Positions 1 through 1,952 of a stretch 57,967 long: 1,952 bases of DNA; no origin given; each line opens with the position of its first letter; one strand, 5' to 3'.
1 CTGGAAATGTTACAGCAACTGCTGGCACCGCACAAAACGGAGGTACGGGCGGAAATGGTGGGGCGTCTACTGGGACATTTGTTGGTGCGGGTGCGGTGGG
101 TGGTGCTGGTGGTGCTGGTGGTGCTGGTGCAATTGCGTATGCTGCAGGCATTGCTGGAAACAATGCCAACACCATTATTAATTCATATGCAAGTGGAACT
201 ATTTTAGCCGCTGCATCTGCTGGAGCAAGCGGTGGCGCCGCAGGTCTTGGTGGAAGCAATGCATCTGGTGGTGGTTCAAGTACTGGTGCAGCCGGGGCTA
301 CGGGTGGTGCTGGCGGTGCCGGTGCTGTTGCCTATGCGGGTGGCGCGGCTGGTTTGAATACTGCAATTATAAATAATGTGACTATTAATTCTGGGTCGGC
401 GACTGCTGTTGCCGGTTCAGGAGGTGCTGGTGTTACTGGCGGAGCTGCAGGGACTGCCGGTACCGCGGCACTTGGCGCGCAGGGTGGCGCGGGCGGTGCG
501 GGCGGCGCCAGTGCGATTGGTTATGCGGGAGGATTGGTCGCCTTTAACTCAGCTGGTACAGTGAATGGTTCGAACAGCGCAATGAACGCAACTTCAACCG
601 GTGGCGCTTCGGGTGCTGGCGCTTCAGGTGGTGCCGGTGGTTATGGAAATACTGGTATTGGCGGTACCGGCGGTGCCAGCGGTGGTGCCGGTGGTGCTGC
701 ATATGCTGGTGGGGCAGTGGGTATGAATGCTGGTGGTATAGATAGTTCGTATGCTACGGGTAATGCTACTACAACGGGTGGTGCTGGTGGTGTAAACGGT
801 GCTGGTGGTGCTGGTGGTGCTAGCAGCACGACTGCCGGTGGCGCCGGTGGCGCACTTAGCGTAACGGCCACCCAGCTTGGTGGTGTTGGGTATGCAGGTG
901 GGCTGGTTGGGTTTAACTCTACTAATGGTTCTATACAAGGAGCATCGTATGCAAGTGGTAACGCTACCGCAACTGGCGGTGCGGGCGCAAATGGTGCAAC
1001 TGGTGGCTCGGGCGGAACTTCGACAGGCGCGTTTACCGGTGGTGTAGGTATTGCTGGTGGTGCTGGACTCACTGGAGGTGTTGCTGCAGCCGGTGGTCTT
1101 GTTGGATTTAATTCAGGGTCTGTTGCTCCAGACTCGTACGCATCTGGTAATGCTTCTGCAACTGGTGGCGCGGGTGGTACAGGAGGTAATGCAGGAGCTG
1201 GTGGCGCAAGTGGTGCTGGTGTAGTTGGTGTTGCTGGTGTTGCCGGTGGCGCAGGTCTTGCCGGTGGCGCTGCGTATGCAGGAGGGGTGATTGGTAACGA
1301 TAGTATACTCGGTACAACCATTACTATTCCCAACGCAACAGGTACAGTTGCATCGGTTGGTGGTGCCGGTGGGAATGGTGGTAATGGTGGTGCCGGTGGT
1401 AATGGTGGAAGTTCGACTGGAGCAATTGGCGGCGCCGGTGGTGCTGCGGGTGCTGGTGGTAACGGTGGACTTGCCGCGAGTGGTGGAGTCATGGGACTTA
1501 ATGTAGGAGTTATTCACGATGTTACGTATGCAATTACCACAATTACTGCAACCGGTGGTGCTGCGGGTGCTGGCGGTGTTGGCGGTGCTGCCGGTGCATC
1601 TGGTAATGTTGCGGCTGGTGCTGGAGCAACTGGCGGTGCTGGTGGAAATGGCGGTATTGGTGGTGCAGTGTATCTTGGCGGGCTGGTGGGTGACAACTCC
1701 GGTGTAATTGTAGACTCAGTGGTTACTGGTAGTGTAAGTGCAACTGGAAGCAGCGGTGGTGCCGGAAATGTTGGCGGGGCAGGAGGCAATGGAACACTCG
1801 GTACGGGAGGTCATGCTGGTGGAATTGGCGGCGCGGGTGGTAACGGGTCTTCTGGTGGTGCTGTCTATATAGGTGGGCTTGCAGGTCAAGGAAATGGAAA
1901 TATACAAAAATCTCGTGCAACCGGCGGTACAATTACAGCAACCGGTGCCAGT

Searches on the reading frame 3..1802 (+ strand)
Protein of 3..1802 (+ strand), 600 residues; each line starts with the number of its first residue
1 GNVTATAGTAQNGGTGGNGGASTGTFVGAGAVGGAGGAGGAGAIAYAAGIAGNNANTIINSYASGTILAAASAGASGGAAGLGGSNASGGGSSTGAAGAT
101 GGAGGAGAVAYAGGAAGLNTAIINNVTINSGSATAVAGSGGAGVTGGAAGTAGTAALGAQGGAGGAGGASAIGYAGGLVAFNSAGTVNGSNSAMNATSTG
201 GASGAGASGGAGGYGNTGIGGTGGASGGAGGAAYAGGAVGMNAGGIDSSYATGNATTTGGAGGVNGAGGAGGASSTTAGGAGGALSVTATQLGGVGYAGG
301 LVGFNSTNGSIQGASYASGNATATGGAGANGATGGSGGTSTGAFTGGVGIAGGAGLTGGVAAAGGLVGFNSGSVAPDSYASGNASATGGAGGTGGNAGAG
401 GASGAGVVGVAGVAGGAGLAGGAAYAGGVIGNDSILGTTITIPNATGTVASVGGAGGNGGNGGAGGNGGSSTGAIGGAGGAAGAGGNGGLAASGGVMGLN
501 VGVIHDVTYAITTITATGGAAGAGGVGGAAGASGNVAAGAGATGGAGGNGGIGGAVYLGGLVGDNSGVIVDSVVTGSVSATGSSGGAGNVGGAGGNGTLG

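Call 74: find_homologous_proteins(query=window:3-1802:+, max_evalue=1e-20)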
Query window:3-1802:+ (600 aa): 1 proteins with E <= 1e-20 among 8000 candidates.
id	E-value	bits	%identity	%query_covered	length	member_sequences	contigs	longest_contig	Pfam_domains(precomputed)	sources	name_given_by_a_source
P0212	6.5e-34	136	55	26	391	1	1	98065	-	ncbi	-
